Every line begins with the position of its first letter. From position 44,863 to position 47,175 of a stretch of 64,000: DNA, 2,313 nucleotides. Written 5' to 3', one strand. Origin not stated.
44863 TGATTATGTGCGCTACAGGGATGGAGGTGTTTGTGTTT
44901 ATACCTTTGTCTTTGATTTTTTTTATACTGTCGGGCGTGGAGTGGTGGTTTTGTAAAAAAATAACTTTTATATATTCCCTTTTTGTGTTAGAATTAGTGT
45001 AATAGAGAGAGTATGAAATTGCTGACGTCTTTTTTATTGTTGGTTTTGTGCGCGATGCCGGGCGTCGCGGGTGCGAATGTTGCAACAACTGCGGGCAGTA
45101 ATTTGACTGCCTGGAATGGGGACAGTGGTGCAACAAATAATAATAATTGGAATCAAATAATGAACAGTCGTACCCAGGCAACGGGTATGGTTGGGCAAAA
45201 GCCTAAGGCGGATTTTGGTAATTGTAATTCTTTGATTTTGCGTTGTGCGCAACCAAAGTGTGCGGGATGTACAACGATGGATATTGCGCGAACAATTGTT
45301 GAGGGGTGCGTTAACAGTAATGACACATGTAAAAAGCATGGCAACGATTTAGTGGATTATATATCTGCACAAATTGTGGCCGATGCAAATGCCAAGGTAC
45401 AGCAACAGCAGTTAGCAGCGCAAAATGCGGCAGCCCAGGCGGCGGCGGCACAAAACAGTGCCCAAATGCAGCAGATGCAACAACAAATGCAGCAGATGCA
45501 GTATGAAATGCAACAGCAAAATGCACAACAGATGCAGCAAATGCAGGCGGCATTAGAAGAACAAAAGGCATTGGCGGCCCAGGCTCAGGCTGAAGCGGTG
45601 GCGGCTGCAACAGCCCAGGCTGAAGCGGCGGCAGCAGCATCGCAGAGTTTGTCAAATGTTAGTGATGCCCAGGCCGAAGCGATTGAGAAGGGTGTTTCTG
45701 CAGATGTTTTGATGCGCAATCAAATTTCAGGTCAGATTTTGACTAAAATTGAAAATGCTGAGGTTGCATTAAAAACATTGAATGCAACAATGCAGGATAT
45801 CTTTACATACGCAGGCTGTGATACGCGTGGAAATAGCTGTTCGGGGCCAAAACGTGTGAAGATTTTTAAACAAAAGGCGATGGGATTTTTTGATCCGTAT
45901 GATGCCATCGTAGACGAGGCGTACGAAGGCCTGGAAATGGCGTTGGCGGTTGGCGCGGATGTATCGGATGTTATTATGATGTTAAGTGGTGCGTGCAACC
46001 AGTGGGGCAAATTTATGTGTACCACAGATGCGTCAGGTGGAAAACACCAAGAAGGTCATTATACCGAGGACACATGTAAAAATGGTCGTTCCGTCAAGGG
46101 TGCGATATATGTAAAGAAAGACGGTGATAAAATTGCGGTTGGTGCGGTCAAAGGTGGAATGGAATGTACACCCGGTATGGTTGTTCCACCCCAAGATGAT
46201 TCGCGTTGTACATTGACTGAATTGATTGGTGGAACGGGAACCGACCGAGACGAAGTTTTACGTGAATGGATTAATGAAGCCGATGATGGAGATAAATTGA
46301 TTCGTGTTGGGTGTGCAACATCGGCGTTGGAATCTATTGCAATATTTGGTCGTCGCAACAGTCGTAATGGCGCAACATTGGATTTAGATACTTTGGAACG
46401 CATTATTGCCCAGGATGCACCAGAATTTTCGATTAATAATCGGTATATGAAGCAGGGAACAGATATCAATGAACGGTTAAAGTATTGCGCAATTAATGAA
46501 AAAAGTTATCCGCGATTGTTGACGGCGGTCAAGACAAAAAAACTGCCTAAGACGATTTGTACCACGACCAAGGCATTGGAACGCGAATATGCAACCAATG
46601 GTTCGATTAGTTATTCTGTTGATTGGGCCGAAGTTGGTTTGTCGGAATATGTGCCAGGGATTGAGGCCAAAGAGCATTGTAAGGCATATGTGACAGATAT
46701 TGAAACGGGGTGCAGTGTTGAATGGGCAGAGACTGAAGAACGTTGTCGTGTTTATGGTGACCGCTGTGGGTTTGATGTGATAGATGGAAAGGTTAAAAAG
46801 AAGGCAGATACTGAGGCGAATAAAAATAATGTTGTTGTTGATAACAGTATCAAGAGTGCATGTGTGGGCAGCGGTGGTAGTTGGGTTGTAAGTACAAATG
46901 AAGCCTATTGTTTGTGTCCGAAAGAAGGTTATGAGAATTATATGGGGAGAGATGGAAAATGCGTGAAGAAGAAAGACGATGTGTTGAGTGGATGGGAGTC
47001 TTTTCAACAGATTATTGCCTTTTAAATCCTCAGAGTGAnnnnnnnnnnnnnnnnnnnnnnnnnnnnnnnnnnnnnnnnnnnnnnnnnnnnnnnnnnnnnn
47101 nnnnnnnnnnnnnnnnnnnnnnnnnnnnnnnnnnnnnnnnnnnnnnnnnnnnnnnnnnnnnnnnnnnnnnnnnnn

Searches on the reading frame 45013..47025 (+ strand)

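Call 40: search_protein_families(library=pfam, proteins=[window:45013-47025:+], max_evalue=0.001)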
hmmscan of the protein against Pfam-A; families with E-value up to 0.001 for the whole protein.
window:45013-47025:+ (670 aa): 1 family
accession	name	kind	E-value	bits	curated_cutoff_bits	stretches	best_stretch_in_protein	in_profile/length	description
PF03153.18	TFIIA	-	0.00026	21.5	36.2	1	117-241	157-280/415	Transcription factor IIA, alpha/beta subunit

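Call 61: search_protein_families(library=ncbifam, proteins=[window:45013-47025:+], max_evalue=0.01)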
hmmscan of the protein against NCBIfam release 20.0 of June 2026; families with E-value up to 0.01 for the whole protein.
window:45013-47025:+ (670 aa): 0 families
